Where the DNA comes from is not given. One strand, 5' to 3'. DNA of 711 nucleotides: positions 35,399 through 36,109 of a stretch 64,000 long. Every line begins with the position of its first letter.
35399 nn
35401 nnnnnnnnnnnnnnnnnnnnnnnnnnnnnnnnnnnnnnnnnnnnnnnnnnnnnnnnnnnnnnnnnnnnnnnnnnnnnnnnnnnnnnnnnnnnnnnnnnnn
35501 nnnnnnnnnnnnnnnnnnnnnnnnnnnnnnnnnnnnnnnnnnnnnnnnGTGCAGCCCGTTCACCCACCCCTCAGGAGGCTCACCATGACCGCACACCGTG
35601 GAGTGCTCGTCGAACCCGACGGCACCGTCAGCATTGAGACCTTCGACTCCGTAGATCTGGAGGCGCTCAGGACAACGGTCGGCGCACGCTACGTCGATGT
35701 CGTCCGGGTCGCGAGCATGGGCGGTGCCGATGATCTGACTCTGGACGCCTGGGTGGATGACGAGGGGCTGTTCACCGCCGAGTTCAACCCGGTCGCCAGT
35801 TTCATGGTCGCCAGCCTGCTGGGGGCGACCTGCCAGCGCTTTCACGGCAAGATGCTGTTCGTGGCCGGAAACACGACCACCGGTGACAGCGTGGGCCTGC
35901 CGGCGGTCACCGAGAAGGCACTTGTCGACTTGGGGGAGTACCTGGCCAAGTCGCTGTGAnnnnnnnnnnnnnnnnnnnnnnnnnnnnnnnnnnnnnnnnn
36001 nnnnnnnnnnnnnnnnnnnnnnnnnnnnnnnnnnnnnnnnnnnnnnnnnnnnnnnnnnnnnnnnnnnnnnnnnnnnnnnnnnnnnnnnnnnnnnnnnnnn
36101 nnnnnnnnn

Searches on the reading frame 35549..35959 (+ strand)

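Call 107: search_protein_families(library=pfam, proteins=[window:35549-35959:+], max_evalue=0.1)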
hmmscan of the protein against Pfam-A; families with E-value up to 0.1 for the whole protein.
window:35549-35959:+ (136 aa): 1 family
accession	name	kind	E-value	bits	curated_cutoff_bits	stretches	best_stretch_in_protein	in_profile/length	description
PF12957.13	DUF3846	-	5.4e-07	30.2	27.5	1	18-119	3-92/103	Domain of unknown function (DUF3846)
